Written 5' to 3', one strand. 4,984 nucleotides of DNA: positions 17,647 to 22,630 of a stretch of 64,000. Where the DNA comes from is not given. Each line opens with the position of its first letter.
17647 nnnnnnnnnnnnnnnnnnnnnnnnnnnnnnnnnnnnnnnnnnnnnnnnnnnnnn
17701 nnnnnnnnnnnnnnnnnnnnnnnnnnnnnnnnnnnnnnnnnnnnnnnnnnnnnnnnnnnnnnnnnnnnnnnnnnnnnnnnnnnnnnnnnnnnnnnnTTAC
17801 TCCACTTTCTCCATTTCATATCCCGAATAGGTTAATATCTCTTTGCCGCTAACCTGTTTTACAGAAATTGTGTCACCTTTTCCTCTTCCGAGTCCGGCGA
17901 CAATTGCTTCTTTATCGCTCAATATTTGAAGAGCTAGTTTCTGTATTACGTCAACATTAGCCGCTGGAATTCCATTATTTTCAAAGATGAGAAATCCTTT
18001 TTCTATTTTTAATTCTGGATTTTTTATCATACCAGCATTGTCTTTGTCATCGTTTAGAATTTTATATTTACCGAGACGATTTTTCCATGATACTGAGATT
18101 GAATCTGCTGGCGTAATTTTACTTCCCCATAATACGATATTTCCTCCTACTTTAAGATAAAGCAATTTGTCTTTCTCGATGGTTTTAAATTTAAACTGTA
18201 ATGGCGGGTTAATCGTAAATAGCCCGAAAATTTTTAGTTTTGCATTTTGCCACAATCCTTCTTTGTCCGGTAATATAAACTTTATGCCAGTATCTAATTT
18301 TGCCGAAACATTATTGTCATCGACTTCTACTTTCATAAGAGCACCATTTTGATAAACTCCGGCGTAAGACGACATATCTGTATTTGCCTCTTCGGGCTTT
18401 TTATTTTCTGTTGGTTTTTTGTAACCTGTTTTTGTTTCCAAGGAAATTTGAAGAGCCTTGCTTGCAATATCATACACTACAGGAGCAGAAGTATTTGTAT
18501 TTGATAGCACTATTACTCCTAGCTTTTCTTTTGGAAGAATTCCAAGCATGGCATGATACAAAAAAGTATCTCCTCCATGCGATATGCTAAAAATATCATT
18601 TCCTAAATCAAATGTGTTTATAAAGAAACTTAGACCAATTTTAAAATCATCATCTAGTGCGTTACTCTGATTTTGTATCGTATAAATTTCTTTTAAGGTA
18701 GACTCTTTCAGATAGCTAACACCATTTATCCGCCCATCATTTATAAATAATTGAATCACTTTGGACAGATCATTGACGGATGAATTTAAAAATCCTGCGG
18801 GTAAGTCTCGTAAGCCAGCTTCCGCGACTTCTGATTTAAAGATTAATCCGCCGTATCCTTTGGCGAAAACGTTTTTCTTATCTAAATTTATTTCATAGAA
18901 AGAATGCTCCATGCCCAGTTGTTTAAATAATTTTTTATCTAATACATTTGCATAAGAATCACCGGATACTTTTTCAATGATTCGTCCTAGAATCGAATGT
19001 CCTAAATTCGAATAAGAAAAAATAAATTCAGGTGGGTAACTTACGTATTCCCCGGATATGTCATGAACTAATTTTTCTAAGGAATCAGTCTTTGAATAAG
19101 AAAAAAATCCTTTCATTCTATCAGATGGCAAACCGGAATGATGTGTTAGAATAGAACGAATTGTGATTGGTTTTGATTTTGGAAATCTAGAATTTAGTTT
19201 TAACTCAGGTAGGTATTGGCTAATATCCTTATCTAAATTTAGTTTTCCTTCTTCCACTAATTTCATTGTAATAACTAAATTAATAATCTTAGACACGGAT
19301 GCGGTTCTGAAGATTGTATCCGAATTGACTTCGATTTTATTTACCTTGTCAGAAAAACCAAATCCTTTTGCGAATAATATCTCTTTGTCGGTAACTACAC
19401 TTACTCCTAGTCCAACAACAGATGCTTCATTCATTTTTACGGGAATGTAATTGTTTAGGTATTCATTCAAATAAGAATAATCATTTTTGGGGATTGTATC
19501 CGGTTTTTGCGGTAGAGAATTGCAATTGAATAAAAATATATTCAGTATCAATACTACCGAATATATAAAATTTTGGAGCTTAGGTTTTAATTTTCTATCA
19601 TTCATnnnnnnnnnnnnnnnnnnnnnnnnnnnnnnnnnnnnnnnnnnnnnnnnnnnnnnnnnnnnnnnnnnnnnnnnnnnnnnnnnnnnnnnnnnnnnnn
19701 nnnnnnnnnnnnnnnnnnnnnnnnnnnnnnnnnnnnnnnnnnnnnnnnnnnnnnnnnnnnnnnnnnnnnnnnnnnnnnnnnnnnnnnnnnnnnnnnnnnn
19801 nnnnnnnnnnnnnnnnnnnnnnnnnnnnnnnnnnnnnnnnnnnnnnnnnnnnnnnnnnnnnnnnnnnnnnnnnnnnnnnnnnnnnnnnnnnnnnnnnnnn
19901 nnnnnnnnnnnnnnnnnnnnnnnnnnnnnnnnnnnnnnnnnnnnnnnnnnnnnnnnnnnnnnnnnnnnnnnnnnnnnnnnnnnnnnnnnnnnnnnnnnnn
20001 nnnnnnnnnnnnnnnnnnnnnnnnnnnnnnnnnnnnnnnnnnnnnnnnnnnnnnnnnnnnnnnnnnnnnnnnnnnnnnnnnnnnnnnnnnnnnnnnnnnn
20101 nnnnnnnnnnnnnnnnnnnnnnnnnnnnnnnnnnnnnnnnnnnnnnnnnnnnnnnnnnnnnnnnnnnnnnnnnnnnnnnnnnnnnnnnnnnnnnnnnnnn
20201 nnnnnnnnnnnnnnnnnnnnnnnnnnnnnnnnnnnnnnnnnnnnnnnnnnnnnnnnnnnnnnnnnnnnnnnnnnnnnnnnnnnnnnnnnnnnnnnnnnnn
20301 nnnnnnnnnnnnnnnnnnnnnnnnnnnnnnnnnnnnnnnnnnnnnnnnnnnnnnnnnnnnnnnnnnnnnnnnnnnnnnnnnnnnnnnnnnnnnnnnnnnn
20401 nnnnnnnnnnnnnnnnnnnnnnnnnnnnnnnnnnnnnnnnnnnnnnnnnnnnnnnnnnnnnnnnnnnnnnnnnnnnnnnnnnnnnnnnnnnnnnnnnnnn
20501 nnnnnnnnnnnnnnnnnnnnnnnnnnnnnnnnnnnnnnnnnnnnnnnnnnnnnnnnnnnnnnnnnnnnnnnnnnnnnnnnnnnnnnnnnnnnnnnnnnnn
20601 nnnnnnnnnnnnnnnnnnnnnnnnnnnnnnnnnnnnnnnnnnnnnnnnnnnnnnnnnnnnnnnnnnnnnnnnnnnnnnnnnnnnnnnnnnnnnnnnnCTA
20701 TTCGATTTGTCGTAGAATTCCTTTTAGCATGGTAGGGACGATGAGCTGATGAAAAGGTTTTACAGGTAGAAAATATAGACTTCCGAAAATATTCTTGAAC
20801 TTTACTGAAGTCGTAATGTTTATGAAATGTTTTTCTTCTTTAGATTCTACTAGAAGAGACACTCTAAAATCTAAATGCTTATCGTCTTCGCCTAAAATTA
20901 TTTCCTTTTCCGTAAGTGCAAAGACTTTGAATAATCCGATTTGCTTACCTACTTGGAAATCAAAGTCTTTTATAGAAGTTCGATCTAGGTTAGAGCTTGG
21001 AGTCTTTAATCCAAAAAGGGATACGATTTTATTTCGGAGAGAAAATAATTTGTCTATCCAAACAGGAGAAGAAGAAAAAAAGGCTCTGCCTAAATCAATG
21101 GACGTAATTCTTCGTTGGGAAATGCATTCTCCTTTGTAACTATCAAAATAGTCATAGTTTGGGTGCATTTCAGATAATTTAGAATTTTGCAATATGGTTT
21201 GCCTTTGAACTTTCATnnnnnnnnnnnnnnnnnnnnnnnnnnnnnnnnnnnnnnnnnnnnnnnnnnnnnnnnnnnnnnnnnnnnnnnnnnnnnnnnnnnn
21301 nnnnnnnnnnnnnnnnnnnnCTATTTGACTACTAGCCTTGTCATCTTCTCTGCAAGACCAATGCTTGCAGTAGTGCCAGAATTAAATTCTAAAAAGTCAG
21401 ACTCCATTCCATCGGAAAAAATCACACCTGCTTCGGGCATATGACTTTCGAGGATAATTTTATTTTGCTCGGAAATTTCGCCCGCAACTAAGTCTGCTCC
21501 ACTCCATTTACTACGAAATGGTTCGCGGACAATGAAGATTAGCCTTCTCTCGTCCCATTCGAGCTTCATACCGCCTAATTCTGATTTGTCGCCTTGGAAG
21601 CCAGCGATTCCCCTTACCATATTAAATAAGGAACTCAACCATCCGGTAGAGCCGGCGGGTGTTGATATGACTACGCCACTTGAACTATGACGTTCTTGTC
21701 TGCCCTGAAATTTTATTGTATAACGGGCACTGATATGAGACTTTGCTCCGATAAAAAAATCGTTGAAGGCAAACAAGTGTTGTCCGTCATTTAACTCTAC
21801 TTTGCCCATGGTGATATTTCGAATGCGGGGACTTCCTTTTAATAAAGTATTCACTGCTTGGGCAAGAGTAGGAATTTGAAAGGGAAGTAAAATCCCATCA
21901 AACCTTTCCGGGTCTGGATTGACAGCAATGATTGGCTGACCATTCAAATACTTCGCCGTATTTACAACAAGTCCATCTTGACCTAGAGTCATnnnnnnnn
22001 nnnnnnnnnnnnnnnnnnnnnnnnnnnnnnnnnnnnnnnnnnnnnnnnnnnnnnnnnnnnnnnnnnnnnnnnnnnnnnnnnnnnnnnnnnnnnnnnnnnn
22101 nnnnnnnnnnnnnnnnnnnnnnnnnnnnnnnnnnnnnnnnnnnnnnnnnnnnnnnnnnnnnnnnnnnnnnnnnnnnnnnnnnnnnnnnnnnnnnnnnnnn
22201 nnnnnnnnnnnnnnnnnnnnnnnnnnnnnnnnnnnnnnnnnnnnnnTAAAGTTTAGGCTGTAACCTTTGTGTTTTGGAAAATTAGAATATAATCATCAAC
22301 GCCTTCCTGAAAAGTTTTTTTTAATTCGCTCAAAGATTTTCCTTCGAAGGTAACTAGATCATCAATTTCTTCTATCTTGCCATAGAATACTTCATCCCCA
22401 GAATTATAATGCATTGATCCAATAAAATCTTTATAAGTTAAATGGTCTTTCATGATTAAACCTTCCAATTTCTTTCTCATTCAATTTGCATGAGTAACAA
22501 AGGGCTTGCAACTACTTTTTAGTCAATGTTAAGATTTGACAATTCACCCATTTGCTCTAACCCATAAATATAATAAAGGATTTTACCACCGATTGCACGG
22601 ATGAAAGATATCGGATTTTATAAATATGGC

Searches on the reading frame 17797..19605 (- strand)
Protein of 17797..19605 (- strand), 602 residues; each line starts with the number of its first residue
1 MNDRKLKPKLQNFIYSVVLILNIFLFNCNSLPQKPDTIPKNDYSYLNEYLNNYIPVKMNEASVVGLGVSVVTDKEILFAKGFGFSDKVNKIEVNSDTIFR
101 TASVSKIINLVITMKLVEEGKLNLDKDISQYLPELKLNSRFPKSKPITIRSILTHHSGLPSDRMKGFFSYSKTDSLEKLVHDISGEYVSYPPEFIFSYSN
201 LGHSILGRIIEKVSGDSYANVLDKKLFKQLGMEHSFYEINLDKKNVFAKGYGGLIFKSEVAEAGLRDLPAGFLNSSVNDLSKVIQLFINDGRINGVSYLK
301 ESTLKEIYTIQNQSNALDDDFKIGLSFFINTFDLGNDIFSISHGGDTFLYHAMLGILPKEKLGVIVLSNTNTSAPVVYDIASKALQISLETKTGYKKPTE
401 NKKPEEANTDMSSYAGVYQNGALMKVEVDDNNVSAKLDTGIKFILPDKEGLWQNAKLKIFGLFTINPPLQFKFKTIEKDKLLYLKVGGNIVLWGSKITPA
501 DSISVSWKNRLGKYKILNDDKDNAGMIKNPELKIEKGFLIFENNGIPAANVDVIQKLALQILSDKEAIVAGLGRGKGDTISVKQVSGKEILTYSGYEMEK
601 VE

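Call 54: search_protein_families(library=pfam, proteins=[window:17797-19605:-], max_evalue=0.001)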
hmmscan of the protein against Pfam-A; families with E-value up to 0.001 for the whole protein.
window:17797-19605:- (602 aa): 2 families
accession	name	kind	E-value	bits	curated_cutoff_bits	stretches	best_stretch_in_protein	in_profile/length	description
PF00144.29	Beta-lactamase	-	1.7e-50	172.5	27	1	52-379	3-320/329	Beta-lactamase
PF13354.11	Beta-lactamase2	-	4.2e-05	23.4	22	1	89-128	11-50/214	Beta-lactamase enzyme family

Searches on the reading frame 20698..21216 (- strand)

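Call 20: search_protein_families(library=pfam, proteins=[window:20698-21216:-], max_evalue=0.01)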
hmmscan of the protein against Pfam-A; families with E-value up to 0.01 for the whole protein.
window:20698-21216:- (172 aa): 1 family
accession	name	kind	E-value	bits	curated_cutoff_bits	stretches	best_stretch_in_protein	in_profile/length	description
PF11066.14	DUF2867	-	1.6e-33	116.4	27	1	19-163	3-142/142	Protein of unknown function (DUF2867)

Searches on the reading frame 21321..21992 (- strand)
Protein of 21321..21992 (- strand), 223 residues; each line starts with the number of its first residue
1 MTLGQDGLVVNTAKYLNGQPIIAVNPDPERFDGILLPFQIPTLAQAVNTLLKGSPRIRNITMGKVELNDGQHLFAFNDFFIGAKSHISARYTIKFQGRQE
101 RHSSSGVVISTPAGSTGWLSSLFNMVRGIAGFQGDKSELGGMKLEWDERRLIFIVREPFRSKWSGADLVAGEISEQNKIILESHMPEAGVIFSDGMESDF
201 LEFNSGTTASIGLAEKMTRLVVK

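Call 20: search_protein_families(library=pfam, proteins=[window:21321-21992:-], max_evalue=0.01)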
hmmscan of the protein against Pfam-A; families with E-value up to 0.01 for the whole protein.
window:21321-21992:- (223 aa): 0 families

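Call 35: search_protein_families(library=padloc, proteins=[window:21321-21992:-], max_evalue=0.1)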
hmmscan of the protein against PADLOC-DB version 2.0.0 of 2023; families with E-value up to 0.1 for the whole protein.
window:21321-21992:- (223 aa): 0 families

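Call 41: search_protein_families(library=ncbifam, proteins=[window:21321-21992:-], max_evalue=0.1)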
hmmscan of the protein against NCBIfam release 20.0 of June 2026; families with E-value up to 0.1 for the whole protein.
window:21321-21992:- (223 aa): 8 families
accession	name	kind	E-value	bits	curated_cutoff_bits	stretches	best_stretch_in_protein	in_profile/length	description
NF002902.0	PRK03501.1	equivalog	8.1e-05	22.1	219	1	37-122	83-169/266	NAD kinase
NF002521.0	PRK01911.1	equivalog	0.00021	20.8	309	1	2-118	70-190/292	NAD kinase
NF002255.0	PRK01185.1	subfamily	0.00034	19.8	304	1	2-121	58-175/271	NAD(+) kinase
NF010677.0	PRK14075.1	equivalog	0.00053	19.6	260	1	2-121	48-164/257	NAD(+) kinase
NF010678.0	PRK14076.1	equivalog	0.0012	17.8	493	1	2-118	355-476/570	bifunctional NADP phosphatase/NAD kinase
NF003406.0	PRK04761.1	equivalog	0.0026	17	211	1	68-118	106-159/257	NAD kinase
NF002561.0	PRK02155.1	equivalog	0.022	14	371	1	2-118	70-191/297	NAD kinase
NF002731.0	PRK02645.1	equivalog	0.043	13.2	312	0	69-118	140-193/305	NAD(+) kinase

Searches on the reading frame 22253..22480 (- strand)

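Call 54: search_protein_families(library=pfam, proteins=[window:22253-22480:-], max_evalue=0.001)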
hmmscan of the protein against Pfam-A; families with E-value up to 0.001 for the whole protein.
window:22253-22480:- (75 aa): 1 family
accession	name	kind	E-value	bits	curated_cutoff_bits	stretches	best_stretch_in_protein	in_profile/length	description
PF21748.3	UPF0150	-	0.00095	19.5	27.3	0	27-67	16-55/64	UPF0150-like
